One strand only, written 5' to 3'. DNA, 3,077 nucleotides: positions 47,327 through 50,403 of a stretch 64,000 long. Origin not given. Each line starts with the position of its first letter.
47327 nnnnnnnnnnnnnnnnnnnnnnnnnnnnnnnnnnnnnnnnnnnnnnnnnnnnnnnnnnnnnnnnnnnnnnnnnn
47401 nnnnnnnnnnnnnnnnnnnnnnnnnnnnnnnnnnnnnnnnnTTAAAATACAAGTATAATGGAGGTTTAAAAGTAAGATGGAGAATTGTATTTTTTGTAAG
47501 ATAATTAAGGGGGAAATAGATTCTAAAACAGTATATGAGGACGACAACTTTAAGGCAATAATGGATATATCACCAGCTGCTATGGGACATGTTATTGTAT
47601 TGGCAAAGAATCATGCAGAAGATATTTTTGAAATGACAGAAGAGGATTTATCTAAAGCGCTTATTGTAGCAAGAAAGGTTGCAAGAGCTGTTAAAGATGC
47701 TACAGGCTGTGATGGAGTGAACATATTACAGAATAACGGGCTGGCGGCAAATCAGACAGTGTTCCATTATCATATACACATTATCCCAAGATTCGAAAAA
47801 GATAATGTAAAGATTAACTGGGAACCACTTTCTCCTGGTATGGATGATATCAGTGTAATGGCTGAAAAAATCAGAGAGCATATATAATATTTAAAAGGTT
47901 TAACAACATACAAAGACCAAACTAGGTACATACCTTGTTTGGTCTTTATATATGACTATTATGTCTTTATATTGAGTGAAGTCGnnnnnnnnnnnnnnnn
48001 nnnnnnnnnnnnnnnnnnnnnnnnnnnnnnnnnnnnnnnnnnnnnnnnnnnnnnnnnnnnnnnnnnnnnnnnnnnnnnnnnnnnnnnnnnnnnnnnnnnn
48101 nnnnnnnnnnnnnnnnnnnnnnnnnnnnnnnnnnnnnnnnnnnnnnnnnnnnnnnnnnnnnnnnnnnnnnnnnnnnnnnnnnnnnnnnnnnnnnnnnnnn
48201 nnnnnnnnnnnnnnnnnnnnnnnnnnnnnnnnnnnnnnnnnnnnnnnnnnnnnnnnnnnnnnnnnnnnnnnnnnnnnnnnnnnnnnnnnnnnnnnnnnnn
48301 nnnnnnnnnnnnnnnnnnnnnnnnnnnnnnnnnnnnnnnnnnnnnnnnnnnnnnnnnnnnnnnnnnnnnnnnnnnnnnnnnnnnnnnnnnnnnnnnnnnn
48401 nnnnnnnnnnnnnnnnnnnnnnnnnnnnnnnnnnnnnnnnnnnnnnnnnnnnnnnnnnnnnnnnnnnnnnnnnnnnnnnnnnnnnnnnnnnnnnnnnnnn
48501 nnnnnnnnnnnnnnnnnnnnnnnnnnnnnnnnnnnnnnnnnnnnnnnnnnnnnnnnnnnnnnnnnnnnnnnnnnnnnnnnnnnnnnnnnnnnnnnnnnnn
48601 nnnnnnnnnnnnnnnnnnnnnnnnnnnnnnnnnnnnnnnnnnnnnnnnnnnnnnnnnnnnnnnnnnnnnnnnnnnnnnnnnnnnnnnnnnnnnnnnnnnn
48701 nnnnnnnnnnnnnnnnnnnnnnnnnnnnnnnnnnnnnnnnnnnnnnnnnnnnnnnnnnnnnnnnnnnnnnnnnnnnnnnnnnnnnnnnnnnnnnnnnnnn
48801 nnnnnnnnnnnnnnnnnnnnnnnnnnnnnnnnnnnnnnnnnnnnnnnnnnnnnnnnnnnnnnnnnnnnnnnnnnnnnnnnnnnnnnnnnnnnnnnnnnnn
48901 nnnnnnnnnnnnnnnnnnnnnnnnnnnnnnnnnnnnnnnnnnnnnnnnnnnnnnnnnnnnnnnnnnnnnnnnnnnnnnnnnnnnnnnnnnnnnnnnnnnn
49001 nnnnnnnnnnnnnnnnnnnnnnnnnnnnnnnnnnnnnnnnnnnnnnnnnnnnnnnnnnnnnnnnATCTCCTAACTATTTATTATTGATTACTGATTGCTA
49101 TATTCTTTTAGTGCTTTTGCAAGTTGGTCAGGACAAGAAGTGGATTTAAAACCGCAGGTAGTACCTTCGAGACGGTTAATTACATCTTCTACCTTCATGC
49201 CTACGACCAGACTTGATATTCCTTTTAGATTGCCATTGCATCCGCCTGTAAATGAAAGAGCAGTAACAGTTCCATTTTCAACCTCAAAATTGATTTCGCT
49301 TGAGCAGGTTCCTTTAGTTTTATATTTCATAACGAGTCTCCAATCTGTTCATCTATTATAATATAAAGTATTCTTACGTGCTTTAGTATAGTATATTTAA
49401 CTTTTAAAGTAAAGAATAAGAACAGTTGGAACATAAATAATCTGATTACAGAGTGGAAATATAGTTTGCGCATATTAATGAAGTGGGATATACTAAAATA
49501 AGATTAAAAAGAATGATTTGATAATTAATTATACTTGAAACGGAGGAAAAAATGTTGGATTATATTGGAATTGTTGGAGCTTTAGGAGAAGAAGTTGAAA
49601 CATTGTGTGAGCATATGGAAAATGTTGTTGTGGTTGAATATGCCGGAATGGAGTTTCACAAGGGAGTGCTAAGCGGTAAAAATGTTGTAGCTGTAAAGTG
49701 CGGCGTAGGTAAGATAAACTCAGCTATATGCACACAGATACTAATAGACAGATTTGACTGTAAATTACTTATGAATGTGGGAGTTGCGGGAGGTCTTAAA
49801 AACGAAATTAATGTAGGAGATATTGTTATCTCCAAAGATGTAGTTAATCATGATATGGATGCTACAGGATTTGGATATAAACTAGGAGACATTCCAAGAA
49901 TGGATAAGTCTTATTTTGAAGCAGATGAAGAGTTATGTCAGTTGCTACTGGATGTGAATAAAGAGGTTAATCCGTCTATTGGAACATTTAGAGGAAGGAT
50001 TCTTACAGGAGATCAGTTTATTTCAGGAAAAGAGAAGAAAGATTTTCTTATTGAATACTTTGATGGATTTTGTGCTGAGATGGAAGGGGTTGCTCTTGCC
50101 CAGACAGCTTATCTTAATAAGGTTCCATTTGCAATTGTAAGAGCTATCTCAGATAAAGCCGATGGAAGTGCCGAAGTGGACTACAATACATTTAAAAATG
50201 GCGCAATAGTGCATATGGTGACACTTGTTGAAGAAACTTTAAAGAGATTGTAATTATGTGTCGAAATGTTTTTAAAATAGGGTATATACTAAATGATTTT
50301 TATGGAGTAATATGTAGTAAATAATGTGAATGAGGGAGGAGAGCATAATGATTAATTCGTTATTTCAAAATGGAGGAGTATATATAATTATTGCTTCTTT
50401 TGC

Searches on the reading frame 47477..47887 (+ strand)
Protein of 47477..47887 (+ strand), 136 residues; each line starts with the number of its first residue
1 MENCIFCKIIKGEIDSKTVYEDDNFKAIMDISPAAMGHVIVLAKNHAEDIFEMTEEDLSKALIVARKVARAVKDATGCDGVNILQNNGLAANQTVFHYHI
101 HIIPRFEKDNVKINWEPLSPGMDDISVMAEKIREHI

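Call 47: search_protein_families(library=pfam, proteins=[window:47477-47887:+], max_evalue=0.00001)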
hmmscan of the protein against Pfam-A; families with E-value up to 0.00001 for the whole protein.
window:47477-47887:+ (136 aa): 2 families
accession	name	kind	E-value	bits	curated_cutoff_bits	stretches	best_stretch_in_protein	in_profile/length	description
PF01230.28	HIT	-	1.7e-25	90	21.5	1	11-107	1-97/98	HIT domain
PF11969.13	DcpS_C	-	3.5e-16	60.1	24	1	3-104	1-101/114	Scavenger mRNA decapping enzyme C-term binding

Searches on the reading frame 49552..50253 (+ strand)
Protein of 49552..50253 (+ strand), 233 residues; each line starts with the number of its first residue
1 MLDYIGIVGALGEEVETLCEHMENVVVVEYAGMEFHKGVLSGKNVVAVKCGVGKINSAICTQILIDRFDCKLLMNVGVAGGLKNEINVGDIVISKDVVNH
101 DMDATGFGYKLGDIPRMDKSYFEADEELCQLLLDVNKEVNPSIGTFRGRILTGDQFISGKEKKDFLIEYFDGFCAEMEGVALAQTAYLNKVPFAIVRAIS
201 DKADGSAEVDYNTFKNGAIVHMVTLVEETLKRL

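Call 47: search_protein_families(library=pfam, proteins=[window:49552-50253:+], max_evalue=0.00001)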
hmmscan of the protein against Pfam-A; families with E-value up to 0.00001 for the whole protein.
window:49552-50253:+ (233 aa): 1 family
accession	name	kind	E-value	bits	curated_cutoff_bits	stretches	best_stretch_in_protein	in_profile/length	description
PF01048.26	PNP_UDP_1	-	3.4e-52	177.6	25.1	1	5-214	2-213/233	Phosphorylase superfamily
